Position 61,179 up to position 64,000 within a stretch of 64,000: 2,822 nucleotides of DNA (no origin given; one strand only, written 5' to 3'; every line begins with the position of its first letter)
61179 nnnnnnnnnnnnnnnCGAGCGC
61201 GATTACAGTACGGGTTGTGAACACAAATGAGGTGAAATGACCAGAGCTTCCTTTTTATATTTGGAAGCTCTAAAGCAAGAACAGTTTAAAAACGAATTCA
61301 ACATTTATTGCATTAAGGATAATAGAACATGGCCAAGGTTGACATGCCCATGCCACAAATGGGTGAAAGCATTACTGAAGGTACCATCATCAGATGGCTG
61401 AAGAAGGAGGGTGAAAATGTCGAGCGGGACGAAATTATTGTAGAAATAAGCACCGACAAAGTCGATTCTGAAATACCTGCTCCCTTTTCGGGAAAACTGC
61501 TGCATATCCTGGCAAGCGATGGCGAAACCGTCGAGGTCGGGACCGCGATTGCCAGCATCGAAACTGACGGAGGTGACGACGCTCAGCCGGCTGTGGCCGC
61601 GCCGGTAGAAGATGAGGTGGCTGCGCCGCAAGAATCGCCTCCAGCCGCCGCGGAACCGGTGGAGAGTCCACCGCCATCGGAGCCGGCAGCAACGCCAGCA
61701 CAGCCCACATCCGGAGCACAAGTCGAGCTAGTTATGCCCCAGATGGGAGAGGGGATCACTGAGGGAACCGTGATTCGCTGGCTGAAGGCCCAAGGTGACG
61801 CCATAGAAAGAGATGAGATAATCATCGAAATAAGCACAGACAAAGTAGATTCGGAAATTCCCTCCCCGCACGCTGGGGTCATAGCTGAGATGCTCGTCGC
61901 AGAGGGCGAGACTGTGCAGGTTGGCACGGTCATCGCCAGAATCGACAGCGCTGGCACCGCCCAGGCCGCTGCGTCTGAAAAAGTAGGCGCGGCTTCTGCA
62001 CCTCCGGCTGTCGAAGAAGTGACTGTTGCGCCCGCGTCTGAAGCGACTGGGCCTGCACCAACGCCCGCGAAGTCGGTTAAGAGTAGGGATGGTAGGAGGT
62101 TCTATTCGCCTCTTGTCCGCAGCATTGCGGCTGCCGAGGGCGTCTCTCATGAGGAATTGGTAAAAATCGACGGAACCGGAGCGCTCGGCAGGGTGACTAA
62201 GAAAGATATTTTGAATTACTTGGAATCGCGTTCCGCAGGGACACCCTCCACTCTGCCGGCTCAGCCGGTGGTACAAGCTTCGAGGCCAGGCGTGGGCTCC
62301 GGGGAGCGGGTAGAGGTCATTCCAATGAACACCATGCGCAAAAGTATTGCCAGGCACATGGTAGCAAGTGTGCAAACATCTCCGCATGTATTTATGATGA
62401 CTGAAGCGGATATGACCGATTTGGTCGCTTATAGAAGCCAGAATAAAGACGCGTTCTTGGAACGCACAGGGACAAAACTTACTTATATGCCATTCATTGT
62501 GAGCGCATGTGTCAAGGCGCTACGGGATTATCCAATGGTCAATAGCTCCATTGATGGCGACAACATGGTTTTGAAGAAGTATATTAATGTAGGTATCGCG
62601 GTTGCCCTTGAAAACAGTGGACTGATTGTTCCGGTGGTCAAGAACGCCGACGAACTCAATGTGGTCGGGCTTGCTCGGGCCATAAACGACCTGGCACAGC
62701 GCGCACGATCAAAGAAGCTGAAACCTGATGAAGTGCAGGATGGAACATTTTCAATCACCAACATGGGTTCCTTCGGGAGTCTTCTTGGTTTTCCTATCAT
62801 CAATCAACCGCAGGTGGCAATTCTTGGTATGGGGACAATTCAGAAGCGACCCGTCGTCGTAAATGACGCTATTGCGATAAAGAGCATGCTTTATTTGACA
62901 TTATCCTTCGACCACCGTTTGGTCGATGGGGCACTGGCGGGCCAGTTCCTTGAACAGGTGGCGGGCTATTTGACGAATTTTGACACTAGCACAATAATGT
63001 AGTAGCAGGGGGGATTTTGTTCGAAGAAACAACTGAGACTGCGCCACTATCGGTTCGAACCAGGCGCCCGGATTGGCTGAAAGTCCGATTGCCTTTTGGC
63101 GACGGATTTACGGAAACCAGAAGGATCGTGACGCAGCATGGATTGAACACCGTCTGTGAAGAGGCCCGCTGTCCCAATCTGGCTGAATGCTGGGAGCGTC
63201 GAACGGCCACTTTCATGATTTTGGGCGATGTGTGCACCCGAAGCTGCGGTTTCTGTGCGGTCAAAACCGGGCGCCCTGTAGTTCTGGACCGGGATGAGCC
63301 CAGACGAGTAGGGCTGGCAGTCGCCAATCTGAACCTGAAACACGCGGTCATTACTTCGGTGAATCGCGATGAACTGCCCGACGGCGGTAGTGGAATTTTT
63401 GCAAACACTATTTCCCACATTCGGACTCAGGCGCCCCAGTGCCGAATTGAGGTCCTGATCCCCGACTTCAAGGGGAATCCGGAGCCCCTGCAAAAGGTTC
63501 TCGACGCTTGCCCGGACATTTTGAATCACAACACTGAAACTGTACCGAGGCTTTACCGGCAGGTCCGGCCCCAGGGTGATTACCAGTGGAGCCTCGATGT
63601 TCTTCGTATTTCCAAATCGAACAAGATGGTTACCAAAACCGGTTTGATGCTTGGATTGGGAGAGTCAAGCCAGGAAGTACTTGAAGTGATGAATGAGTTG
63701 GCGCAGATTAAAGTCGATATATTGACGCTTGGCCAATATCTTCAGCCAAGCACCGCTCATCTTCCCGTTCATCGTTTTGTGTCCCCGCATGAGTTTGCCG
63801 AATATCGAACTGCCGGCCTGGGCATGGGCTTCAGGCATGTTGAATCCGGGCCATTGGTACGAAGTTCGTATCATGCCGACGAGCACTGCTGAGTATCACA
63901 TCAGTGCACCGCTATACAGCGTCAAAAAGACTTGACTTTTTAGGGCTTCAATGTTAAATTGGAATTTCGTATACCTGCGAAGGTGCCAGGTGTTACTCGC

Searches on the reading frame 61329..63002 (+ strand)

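Call 72: search_protein_families(library=pfam, proteins=[window:61329-63002:+], max_evalue=0.00001)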
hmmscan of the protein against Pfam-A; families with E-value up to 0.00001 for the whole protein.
window:61329-63002:+ (557 aa): 4 families
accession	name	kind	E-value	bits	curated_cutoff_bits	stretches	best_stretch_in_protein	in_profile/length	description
PF00198.28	2-oxoacid_dh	-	9e-86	287.5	23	1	328-553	4-229/232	2-oxoacid dehydrogenases acyltransferase (catalytic domain)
PF00364.28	Biotin_lipoyl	-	2.7e-42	142.9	22.1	2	133-205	2-73/73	Biotin-requiring enzyme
PF02817.22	E3_binding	-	7.5e-09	36.1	23.7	1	258-295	2-36/36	e3 binding domain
PF13533.13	Biotin_lipoyl_2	-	3e-07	30.5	29.8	0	177-206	3-32/32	Biotin-lipoyl like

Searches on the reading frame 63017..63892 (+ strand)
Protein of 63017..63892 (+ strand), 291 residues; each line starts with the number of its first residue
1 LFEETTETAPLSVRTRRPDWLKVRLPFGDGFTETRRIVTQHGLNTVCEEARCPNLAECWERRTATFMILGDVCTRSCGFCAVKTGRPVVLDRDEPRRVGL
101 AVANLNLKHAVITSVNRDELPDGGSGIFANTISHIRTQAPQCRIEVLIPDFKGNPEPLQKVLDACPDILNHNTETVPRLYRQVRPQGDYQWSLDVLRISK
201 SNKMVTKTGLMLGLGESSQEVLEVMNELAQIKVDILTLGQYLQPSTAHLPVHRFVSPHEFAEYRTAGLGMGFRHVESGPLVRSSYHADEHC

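Call 72: search_protein_families(library=pfam, proteins=[window:63017-63892:+], max_evalue=0.00001)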
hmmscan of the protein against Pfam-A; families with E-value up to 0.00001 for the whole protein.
window:63017-63892:+ (291 aa): 2 families
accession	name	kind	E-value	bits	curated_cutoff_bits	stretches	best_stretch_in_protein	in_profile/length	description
PF04055.27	Radical_SAM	-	4.1e-16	60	29.5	1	67-227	1-165/166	Radical SAM superfamily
PF16881.10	LIAS_N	-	1.5e-07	32.2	27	1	14-52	58-96/96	N-terminal domain of lipoyl synthase of Radical_SAM family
